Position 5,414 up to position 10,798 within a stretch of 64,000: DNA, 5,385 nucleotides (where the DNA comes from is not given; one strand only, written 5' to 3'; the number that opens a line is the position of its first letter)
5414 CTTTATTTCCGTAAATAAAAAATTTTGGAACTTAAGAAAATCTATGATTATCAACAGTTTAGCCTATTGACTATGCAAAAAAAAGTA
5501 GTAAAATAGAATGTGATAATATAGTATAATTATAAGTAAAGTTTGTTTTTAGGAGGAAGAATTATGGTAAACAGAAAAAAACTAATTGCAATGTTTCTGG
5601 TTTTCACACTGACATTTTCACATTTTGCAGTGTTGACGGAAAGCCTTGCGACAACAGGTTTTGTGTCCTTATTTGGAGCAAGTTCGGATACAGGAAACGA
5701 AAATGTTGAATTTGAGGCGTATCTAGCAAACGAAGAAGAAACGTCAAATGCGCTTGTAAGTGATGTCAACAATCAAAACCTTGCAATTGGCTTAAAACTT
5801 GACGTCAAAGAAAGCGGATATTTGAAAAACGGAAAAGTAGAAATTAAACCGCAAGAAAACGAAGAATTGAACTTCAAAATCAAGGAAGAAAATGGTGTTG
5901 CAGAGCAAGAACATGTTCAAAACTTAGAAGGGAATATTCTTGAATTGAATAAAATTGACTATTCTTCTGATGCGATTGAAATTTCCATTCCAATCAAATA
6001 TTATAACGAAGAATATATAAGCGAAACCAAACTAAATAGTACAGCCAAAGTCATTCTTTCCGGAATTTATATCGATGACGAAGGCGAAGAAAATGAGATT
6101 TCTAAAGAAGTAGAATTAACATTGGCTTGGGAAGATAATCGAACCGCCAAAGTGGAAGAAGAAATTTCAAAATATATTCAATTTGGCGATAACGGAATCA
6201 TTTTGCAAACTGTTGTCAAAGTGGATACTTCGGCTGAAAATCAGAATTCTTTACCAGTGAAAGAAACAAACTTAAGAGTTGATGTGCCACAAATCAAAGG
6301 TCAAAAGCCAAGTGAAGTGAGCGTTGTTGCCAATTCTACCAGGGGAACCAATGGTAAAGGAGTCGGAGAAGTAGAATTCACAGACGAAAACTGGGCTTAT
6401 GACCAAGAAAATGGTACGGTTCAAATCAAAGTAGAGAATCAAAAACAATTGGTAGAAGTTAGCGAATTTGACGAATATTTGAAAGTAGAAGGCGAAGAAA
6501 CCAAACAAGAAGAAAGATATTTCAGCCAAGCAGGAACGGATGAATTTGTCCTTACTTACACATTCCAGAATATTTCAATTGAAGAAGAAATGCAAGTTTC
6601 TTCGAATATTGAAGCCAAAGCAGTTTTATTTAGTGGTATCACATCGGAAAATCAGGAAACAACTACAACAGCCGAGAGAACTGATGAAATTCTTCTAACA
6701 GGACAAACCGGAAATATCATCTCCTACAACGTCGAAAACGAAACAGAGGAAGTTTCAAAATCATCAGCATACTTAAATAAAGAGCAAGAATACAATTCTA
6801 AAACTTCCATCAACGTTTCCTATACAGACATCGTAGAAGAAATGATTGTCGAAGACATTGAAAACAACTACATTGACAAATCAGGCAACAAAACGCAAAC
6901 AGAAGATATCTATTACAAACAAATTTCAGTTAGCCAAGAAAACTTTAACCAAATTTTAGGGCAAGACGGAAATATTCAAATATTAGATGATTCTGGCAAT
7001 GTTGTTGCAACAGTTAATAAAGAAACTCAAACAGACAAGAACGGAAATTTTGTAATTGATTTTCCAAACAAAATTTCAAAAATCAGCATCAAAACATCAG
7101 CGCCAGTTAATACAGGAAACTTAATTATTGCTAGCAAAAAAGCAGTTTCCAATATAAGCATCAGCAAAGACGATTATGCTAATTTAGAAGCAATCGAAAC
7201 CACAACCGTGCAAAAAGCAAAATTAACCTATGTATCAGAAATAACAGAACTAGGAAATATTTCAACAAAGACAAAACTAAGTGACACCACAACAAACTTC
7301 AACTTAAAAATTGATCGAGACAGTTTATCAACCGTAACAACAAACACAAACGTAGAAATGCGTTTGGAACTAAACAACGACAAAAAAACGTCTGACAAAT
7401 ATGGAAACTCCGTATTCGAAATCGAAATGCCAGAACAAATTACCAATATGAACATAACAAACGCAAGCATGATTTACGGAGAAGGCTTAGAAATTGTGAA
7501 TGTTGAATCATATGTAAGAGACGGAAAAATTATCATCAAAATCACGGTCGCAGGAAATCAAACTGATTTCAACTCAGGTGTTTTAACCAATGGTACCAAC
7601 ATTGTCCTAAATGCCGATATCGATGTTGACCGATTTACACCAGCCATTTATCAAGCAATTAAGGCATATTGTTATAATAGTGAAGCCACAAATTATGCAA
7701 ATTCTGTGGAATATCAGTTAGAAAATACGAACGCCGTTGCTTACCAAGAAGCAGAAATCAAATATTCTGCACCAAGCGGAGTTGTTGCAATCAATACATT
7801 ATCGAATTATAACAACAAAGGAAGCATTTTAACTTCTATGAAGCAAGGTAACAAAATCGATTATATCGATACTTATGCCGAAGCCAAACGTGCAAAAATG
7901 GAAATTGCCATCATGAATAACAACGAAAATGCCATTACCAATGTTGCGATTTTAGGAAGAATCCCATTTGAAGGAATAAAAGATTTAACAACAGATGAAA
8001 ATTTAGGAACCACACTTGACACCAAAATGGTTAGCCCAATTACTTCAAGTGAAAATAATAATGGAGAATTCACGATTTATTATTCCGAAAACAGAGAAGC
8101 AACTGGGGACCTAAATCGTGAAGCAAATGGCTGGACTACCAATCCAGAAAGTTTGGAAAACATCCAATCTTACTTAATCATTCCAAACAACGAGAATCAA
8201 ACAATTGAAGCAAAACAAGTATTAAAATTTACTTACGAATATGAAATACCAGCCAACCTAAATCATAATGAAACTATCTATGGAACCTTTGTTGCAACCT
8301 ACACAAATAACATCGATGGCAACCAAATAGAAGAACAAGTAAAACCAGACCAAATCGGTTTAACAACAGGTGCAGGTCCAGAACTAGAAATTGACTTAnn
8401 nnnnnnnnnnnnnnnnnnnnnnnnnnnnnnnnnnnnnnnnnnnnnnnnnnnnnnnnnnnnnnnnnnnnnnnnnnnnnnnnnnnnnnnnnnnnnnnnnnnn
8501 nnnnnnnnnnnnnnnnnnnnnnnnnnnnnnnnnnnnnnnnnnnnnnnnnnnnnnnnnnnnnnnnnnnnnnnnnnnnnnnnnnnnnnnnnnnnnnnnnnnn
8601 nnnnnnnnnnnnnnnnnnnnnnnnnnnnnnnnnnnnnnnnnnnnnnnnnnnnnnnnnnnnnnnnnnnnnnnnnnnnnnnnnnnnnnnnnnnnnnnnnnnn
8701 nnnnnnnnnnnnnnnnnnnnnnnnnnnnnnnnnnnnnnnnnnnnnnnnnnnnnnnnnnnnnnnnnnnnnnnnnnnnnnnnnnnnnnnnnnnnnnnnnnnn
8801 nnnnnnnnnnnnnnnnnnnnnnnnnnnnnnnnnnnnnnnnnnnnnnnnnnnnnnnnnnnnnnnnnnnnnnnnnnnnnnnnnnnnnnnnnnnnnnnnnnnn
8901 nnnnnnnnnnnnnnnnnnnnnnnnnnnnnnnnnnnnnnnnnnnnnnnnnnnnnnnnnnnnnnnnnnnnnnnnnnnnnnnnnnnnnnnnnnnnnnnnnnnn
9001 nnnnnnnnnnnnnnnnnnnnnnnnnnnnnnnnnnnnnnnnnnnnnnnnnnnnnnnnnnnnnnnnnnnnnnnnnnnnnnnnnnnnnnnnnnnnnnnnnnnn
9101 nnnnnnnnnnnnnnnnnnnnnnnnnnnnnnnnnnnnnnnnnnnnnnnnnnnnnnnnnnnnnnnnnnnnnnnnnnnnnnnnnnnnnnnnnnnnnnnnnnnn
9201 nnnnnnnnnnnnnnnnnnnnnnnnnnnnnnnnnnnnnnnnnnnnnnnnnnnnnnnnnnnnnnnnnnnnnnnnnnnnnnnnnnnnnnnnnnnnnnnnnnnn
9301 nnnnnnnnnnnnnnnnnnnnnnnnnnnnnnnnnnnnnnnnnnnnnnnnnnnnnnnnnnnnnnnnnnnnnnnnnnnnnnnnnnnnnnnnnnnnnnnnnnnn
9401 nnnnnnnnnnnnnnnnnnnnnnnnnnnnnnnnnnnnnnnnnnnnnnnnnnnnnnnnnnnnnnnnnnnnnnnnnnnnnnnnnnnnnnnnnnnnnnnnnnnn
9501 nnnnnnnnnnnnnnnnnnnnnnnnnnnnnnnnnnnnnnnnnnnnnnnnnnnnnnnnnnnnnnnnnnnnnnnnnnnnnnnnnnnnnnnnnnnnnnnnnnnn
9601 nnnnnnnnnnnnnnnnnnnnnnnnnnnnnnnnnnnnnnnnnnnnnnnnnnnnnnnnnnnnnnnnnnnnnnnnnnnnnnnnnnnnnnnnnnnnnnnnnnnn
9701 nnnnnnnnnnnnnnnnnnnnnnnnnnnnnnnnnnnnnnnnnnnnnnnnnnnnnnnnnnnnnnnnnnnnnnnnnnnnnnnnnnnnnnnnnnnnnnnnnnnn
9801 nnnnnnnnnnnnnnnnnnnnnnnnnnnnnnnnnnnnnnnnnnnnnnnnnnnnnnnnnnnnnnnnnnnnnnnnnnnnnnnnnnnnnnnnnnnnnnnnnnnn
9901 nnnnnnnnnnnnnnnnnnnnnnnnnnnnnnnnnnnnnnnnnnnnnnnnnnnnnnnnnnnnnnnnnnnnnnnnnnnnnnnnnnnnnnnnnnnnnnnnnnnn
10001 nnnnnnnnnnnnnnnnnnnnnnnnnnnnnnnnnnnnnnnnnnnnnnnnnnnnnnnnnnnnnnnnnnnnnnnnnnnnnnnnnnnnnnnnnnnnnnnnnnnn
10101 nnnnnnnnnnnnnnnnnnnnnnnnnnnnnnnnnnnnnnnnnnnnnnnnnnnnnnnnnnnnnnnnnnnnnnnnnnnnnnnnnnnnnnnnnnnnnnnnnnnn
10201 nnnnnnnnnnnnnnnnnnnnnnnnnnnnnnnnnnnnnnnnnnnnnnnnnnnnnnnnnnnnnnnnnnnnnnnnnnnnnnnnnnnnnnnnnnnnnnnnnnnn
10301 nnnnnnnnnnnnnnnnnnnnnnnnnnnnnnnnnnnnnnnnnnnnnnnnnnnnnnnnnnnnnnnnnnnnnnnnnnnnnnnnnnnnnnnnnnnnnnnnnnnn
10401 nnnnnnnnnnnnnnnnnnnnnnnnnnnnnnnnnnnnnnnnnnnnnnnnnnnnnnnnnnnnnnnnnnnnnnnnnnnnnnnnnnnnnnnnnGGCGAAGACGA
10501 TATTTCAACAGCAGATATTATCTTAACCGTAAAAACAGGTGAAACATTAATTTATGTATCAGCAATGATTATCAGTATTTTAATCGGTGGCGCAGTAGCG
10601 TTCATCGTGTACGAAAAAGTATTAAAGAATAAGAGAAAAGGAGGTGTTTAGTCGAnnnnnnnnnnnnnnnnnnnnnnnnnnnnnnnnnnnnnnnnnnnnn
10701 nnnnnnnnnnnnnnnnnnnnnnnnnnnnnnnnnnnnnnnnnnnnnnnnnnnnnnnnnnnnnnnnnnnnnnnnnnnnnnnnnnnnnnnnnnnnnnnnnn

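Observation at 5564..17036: Two co-translated giant surface proteins built from Cna-B/SdrD-B repeats but without LPXTG motifs or a sortase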

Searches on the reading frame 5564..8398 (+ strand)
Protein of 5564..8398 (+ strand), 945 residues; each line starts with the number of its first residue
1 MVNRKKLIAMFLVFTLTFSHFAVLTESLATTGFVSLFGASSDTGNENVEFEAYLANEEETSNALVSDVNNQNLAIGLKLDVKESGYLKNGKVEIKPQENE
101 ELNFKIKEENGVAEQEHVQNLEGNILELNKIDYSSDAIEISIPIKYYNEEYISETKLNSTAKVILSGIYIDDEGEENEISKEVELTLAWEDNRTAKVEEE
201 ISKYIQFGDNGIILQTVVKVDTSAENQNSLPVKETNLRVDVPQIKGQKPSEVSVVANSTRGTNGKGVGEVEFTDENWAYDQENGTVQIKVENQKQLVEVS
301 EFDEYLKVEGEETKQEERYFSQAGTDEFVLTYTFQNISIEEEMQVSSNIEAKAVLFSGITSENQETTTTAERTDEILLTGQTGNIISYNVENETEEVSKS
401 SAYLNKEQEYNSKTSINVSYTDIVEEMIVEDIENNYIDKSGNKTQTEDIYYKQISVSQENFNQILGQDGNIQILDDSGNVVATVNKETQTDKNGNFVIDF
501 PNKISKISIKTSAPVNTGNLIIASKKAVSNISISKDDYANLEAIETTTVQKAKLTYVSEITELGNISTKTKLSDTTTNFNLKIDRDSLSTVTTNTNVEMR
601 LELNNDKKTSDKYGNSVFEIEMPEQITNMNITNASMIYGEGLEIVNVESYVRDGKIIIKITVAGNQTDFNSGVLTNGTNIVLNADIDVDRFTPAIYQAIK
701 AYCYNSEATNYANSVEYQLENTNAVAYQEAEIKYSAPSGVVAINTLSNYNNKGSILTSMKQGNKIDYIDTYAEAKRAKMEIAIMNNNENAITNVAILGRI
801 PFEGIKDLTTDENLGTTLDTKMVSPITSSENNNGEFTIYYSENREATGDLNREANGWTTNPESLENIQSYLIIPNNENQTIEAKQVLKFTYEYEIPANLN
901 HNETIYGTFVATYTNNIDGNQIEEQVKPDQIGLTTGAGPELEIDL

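Call 55: predict_structure(alignment_id=A4)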
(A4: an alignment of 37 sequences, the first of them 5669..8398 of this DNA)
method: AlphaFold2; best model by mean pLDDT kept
length: 910 residues; sequences in the alignment: 37
mean_pLDDT: 87.3   pTM: 0.60
mean pLDDT of the five models: 87.3, 87.0, 85.7, 85.4, 85.1
residues with pLDDT >= 90: 445; 70-90: 421; 50-70: 30; < 50: 14
segments of 3 or more residues with pLDDT < 50: 1-5, 268-272, 907-909
pLDDT, mean of each block of 10 residues (from residue 1): 49 87 87 92 87 91 83 85 87 87 90 87 91 87 88 90 88 86 87 89 90 89 91 86 90 92 59 54 89 93 82 90 87 88 74 88 87 91 89 93 92 92 94 94 92 90 91 94 93 85 90 92 86 92 92 86 93 90 94 92 91 92 95 79 92 88 94 90 88 92 86 83 73 84 91 89 91 86 90 87 92 89 91 92 86 92 87 89 82 85 57
secondary structure, 60 per line:
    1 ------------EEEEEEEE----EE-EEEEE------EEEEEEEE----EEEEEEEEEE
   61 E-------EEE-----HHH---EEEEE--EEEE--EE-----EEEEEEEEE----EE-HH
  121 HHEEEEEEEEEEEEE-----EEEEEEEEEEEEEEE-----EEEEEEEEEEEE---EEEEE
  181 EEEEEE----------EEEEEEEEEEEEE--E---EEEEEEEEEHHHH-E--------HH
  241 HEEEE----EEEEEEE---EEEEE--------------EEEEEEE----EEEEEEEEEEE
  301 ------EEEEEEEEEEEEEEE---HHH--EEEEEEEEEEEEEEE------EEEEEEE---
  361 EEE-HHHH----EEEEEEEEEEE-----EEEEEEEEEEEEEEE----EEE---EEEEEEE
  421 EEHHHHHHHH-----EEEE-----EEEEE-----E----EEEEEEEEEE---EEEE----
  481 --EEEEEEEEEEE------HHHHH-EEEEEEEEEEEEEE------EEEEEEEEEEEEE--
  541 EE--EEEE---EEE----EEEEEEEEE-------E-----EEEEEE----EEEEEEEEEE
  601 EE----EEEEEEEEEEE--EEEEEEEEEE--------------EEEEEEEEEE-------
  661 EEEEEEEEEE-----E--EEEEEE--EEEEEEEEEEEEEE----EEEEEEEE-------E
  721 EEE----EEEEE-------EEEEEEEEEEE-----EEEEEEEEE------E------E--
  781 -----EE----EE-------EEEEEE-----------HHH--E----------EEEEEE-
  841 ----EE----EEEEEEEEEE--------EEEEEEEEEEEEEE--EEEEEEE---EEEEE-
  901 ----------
elements in order (helices of 4 or more, strands of 3 or more residues): E13-20 E28-32 E39-46 E51-61 E69-71 E83-87 E90-93 E103-111 H119-122 E123-135 E141-155 E161-172 E176-186 E197-209 E216-224 H225-228 E242-245 E250-256 E260-264 E279-285 E290-300 E307-321 E330-344 E351-357 E361-363 H365-368 E373-383 E389-403 E408-410 E414-422 H423-430 E436-439 E445-449 E460-469 E473-476 E483-493 H500-504 E506-519 E526-538 E545-548 E552-554 E559-567 E581-586 E591-602 E607-617 E620-629 E644-653 E661-670 E679-684 E687-700 E705-712 E720-723 E728-732 E740-750 E756-764 E801-806 E834-839 E851-860 E869-882 E885-891 E895-899

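Call 61: fold_search(model_id=the predicted structure, library=pdb)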
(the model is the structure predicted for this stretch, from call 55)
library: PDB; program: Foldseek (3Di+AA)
matches with E <= 10: 1613; with E <= 0.001: 169
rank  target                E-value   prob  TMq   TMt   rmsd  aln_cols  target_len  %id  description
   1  8beg_A                6.9e-18  1.00  0.22  0.27  16.7       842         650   10  Structure of Ig-like domains from PrgB (released 2022-11-30)
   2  6avu_A                5.8e-15  1.00  0.16  0.16  29.4      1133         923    8  Human alpha-V beta-3 Integrin (open conformation) in complex with the therapeutic antibody LM609 (released 2017-11-01)
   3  6avq_A                1.9e-14  1.00  0.16  0.16  46.1      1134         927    8  The Therapeutic Antibody LM609 Selectively Inhibits Ligand Binding to Human alpha-V beta-3 Integrin via Steric Hindran (released 2017-11-01)
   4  6avr_A                5.5e-14  1.00  0.15  0.15  37.9      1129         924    8  Human alpha-V beta-3 Integrin (intermediate conformation) in complex with the therapeutic antibody LM609 (released 2017-11-01)
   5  4neh_A                1.7e-13  1.00  0.13  0.11  45.4       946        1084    8  An internal ligand-bound, metastable state of a leukocyte integrin, aXb2 (released 2014-01-15)
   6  7usl_A                4.7e-13  1.00  0.12  0.13  45.1      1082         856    9  Integrin alphaM/beta2 ectodomain in complex with adenylate cyclase toxin RTX751 and M1F5 Fab (released 2022-08-17)
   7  3k6s_E                5.0e-13  1.00  0.11  0.11  45.8       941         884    8  Structure of integrin alphaXbeta2 ectodomain (released 2010-01-12)
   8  8xen_A                5.7e-13  1.00  0.17  0.16  22.4      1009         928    7  Cryo-EM structure of integrin ITGAV/ITGB3 complex, conformation 4 (released 2024-12-18)
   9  9e8a_A                6.3e-13  1.00  0.14  0.14  43.9       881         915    7  Integrin aIIbb3 bent conformation from human platelet membrane crude preparation (released 2025-10-15)
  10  3k6s_C                9.7e-13  1.00  0.11  0.12  46.6       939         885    8  Structure of integrin alphaXbeta2 ectodomain (released 2010-01-12)
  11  3k6s_A                1.1e-12  1.00  0.11  0.10  46.5       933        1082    8  Structure of integrin alphaXbeta2 ectodomain (released 2010-01-12)
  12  8t2v_A                1.8e-12  1.00  0.14  0.13  48.6      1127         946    7  Cryo-EM Structures of Full-length Integrin alphaIIbbeta3 in Native Lipids (released 2023-07-26)
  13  1jv2_A                1.9e-12  1.00  0.14  0.14  46.5      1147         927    7  CRYSTAL STRUCTURE OF THE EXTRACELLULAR SEGMENT OF INTEGRIN ALPHAVBETA3 (released 2001-10-17)
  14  4g1m_A                2.2e-12  1.00  0.14  0.14  46.7      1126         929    9  Re-refinement of alpha V beta 3 structure (released 2012-12-12)
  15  3ije_A                2.3e-12  1.00  0.15  0.15  45.7      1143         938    7  Crystal structure of the complete integrin alhaVbeta3 ectodomain plus an Alpha/beta transmembrane fragment (released 2009-09-29)
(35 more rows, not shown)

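Call 83: search_protein_families(library=pfam, proteins=[window:5564-8398:+], max_evalue=1)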
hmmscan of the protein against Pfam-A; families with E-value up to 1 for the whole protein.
window:5564-8398:+ (945 aa): 0 families

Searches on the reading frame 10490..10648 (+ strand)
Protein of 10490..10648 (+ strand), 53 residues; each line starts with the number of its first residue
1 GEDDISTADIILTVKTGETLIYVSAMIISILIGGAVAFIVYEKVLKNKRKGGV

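Call 21: search_protein_families(library=ncbifam, proteins=[window:10490-10648:+], max_evalue=10)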
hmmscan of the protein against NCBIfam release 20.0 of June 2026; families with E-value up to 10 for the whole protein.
seq(53 aa): 0 families
